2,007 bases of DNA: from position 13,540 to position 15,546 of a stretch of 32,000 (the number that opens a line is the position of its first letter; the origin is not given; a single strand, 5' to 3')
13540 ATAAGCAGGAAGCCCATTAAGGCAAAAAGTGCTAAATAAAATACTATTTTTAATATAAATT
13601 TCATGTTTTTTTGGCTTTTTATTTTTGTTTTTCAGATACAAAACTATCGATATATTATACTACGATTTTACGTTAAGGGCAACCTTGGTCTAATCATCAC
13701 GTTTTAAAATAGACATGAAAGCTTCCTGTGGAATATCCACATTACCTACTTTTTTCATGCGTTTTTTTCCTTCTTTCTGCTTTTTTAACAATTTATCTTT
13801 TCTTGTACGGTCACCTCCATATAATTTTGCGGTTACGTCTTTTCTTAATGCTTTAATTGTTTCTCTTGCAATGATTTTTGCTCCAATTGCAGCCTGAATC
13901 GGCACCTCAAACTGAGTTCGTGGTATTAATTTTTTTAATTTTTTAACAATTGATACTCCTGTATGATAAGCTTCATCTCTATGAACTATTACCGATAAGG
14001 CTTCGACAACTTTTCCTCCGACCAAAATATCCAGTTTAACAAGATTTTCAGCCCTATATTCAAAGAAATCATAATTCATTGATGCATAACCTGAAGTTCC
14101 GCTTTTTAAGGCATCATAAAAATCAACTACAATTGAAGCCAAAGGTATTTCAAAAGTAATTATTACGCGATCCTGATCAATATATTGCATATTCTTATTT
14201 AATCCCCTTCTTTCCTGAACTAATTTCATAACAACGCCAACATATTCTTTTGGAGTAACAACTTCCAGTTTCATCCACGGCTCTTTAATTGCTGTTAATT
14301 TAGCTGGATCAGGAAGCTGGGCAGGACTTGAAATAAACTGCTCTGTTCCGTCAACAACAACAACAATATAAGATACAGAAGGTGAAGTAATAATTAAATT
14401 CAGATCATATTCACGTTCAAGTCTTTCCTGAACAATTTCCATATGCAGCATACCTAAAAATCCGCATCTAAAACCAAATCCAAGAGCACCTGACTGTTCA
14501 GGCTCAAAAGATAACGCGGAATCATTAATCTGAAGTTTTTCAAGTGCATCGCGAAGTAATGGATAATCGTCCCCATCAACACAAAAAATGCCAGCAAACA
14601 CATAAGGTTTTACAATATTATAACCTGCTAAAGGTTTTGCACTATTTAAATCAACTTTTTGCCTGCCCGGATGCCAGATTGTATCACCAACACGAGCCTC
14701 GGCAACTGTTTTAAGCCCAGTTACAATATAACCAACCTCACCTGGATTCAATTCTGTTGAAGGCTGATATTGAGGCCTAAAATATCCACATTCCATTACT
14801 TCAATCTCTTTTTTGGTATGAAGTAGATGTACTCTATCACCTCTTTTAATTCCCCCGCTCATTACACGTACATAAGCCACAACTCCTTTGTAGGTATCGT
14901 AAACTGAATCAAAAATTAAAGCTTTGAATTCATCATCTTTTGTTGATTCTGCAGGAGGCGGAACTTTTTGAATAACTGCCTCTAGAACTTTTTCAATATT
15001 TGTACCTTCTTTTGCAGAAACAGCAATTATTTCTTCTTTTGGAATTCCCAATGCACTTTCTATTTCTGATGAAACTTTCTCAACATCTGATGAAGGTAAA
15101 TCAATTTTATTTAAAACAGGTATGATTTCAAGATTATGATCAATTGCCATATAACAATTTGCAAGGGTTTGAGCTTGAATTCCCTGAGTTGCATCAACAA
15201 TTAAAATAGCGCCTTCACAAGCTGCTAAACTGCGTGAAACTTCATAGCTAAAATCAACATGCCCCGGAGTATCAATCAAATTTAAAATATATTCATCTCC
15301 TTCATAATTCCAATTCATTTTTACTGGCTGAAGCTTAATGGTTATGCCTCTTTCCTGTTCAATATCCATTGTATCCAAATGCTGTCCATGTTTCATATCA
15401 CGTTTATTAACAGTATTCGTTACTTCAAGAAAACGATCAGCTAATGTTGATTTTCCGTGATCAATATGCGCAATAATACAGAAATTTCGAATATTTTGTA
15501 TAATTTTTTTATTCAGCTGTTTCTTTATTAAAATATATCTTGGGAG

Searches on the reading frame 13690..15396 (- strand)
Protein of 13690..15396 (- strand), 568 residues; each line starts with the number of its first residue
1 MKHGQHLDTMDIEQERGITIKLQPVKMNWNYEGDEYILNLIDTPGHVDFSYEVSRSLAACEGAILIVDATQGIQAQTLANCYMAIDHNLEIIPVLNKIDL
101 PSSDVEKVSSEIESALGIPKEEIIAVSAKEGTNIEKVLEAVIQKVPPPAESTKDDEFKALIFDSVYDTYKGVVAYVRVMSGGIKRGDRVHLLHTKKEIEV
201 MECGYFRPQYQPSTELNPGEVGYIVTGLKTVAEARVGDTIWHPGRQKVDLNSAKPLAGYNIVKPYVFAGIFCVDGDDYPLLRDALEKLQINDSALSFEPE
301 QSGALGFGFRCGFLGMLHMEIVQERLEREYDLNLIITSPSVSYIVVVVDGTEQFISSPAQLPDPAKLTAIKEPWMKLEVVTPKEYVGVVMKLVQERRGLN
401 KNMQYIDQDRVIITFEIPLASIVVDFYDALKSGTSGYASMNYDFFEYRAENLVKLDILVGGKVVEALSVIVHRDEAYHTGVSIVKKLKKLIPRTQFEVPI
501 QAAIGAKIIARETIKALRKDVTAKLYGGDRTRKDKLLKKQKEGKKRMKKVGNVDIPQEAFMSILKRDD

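Call 17: search_protein_families(library=pfam, proteins=[window:13690-15396:-], max_evalue=0.01)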
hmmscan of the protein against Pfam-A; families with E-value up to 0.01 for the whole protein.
window:13690-15396:- (568 aa): 11 families
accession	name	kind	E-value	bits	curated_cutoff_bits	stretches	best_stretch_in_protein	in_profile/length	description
PF06421.17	LepA_C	-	6.3e-48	161.8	29.7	1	461-565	3-107/107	GTP-binding protein LepA C-terminus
PF00009.33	GTP_EFTU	-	6.4e-41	140.4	26.5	1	5-147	42-188/188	Elongation factor Tu GTP binding domain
PF00679.30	EFG_C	-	4.1e-23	81.7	27.9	1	370-455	2-86/89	Elongation factor G C-terminus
PF03144.31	GTP_EFTU_D2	-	2.3e-11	44.4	30.3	1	171-240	1-72/73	Elongation factor Tu domain 2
PF22042.2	EF-G_D2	-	2.8e-06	27.8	27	1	156-223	1-67/84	Elongation factor G domain 2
PF00071.28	Ras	-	3.2e-06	27.3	21.6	1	15-145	27-160/162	Ras family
PF10662.15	PduV-EutP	-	0.00037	20.8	21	1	36-139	36-139/143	Ethanolamine utilisation - propanediol utilisation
PF16658.11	RF3_C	-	0.00092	19.5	40.1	1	266-349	11-91/132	Class II release factor RF3, C-terminal domain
PF14492.12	EFG_III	-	0.00097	19.6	27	1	263-336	3-73/75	Elongation Factor G, domain III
PF16897.10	MMR_HSR1_Xtn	-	0.002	18.5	35.2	1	89-144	56-103/106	C-terminal region of MMR_HSR1 domain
PF01926.29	MMR_HSR1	-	0.0066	17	21.9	0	13-97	27-113/113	50S ribosome-binding GTPase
